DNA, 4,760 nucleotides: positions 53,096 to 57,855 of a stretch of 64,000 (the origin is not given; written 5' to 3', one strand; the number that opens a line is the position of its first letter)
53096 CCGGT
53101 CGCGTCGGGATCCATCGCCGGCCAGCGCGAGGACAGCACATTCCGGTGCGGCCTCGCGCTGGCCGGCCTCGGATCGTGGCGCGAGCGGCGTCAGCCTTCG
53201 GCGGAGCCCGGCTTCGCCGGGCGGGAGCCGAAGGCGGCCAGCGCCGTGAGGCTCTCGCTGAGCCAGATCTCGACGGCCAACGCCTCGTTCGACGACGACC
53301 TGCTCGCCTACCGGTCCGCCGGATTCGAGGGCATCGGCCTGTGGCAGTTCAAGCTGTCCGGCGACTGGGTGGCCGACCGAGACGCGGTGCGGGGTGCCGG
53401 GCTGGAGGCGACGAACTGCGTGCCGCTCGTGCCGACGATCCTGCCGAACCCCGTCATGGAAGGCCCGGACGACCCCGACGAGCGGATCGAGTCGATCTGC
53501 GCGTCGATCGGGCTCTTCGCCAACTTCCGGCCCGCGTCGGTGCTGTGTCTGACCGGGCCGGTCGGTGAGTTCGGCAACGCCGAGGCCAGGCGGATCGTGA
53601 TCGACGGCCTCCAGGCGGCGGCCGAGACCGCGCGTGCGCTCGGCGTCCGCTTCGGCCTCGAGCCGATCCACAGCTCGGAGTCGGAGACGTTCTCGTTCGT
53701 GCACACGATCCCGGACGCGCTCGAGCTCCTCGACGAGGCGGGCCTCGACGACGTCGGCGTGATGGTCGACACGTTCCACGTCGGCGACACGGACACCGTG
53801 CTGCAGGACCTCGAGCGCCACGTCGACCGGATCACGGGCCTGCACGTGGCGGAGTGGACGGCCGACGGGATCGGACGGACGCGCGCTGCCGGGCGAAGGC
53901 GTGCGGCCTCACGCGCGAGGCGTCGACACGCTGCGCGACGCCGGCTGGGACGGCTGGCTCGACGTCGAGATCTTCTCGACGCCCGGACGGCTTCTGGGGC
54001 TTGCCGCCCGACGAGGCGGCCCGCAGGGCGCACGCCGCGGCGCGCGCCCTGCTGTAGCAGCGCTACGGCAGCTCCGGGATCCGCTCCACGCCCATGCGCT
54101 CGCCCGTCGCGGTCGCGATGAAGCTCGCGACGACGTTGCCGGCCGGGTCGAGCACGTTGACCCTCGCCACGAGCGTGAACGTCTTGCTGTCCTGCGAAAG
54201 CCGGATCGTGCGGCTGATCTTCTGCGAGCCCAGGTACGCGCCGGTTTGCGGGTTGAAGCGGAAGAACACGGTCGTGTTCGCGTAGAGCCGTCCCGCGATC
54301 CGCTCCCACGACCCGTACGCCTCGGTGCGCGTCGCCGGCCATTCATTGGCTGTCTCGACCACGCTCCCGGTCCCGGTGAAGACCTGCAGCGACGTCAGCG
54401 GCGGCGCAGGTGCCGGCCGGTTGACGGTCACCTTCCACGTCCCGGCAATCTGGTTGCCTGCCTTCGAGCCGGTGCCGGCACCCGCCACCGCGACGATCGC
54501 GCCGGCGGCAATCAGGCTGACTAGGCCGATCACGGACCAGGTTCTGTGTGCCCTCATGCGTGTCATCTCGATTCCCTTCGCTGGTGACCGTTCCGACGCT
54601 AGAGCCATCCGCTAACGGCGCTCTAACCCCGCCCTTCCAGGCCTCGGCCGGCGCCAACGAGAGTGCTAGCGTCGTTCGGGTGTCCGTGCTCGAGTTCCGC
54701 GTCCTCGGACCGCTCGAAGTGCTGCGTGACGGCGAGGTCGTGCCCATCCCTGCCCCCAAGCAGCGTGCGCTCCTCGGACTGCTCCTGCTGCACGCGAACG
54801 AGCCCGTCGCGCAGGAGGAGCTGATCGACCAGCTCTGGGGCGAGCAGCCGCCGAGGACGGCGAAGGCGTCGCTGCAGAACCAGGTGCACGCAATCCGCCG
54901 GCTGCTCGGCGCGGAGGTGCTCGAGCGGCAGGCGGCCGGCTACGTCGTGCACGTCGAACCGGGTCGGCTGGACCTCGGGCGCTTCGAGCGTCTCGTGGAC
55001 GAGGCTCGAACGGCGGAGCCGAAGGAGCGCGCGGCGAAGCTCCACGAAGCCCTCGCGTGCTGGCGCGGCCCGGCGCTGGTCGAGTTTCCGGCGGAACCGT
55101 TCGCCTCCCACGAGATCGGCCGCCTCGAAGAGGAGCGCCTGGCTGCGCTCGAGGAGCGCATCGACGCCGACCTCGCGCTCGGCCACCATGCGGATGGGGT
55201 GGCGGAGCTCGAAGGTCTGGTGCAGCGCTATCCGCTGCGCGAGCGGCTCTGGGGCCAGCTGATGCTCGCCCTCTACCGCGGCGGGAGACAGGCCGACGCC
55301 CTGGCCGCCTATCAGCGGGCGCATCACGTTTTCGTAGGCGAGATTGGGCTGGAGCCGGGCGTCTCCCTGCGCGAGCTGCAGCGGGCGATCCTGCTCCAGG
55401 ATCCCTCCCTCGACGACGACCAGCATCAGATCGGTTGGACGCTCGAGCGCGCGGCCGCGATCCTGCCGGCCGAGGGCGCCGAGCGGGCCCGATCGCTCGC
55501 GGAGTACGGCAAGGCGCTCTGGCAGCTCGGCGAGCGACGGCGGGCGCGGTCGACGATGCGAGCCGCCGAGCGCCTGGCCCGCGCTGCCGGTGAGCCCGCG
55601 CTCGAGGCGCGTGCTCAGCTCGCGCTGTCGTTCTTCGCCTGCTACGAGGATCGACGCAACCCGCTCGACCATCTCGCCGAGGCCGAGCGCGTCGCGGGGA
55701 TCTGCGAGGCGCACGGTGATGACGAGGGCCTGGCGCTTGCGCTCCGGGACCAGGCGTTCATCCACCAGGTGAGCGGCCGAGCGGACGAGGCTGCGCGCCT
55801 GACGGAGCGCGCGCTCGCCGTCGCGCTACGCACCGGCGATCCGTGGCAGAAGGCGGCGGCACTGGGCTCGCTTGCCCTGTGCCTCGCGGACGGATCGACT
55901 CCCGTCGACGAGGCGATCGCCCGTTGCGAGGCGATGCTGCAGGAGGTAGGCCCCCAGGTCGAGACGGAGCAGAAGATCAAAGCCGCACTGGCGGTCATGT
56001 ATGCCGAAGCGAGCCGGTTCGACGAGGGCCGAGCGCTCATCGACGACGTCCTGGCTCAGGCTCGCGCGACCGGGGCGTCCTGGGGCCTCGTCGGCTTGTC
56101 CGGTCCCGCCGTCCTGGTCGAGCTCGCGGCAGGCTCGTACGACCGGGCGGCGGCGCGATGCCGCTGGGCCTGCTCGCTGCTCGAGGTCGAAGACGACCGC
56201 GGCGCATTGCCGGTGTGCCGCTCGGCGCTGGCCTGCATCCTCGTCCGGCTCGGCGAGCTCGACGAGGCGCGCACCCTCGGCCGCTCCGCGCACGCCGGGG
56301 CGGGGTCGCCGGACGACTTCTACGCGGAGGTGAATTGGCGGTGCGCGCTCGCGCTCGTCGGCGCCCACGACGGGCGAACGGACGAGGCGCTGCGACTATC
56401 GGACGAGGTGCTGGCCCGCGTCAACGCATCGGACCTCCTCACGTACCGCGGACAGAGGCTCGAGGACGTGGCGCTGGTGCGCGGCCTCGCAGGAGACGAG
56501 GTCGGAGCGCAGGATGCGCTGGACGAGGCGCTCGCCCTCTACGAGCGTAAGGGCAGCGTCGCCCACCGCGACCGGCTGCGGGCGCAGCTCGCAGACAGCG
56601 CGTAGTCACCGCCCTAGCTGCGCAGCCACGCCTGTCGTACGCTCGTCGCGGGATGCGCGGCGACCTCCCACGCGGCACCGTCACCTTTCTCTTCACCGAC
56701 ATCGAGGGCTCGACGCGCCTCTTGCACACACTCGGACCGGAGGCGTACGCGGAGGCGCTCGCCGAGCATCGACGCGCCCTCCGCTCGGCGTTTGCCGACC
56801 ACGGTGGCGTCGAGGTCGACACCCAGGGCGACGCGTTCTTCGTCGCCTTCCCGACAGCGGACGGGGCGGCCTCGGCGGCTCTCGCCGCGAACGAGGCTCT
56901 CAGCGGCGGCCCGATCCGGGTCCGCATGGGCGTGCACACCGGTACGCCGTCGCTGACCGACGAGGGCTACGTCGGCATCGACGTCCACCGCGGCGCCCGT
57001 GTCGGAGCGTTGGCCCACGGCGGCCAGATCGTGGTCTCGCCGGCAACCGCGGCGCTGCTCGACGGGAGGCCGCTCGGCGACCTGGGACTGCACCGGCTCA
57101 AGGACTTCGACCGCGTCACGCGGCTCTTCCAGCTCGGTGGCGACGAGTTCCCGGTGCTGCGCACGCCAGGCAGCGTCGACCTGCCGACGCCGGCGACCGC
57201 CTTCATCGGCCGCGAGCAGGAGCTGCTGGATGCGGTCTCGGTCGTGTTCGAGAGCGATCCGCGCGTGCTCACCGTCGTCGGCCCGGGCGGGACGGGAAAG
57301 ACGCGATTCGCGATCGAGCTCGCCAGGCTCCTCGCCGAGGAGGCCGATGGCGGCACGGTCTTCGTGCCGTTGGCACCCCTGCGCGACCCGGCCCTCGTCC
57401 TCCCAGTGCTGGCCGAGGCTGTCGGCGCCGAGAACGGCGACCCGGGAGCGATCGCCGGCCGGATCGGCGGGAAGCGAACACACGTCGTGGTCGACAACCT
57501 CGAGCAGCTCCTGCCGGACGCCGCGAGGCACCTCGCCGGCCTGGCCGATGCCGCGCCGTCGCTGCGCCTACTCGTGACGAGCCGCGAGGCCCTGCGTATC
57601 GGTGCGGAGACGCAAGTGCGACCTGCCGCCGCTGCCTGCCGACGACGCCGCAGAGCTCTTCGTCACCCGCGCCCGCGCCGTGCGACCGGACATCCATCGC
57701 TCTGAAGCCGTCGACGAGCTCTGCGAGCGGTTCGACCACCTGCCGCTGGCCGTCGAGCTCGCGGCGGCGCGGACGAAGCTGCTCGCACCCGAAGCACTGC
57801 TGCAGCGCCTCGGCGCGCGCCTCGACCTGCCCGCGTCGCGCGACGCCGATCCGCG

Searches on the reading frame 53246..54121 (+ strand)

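Call 12: search_protein_families(library=pfam, proteins=[window:53246-54121:+])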
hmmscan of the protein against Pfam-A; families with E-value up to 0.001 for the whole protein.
window:53246-54121:+ (291 aa): 1 family
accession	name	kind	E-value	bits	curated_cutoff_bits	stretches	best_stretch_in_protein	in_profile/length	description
PF01261.30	AP_endonuc_2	-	2.5e-16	60.5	31.1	1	22-206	4-190/249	Xylose isomerase-like TIM barrel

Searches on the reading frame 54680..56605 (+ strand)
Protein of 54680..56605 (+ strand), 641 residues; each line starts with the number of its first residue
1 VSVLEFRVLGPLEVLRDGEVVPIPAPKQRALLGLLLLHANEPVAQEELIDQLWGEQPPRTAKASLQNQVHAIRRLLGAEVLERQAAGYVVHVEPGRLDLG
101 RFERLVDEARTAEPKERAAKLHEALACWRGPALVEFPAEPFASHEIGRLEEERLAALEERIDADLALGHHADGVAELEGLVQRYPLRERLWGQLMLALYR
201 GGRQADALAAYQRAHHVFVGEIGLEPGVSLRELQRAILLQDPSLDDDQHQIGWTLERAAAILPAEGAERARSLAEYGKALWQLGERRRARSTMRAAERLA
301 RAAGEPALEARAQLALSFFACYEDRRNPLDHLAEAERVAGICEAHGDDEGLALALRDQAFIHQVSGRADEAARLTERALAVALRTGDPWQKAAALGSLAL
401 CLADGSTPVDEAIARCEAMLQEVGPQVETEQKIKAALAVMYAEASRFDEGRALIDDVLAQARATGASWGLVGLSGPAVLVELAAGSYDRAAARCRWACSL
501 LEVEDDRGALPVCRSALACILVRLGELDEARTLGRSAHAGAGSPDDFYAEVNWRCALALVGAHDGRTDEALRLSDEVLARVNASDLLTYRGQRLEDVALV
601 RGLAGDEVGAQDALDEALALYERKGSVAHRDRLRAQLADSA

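Call 12: search_protein_families(library=pfam, proteins=[window:54680-56605:+])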
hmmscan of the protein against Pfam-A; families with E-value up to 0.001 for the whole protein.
window:54680-56605:+ (641 aa): 5 families
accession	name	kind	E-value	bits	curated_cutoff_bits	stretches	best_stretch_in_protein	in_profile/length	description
PF03704.23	BTAD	-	2.7e-42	145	22.1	1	97-238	1-146/146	Bacterial transcriptional activator domain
PF13424.12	TPR_12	-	3.9e-09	37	30.1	0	352-402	3-55/77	Tetratricopeptide repeat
PF00486.34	Trans_reg_C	-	2.6e-08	34.3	26.2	1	26-78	8-59/77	Transcriptional regulatory protein, C terminal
PF20308.4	TPR-S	-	3.3e-05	24.9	27.6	0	528-623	3-84/102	Tetratricopeptide Repeats-Sensor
PF07719.23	TPR_2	-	0.00045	20.6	27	0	352-380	1-29/34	Tetratricopeptide repeat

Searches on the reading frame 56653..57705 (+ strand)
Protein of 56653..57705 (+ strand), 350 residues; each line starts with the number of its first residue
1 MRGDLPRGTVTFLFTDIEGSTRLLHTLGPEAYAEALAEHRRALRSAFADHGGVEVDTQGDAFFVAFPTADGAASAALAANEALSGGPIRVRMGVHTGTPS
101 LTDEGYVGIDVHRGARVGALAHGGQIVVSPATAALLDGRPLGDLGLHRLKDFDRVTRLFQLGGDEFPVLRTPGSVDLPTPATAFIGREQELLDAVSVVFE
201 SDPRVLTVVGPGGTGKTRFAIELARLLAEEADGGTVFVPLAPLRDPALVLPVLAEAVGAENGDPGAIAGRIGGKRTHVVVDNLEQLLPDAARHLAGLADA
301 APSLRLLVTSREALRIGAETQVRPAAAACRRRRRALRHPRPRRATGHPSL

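Call 12: search_protein_families(library=pfam, proteins=[window:56653-57705:+])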
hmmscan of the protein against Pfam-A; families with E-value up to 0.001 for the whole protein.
window:56653-57705:+ (350 aa): 4 families
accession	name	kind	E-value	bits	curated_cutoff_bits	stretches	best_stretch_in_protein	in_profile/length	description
PF00211.25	Guanylate_cyc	-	4.1e-11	43.2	21.9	1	8-137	7-156/183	Adenylate and Guanylate cyclase catalytic domain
PF13191.12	AAA_16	-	4.4e-08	34.2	32.6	1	184-234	2-52/167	AAA ATPase domain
PF13401.12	AAA_22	-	4.5e-06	27.4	27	1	202-292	4-84/130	AAA domain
PF13604.12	AAA_30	-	0.00085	19.5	27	0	193-250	8-62/191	AAA domain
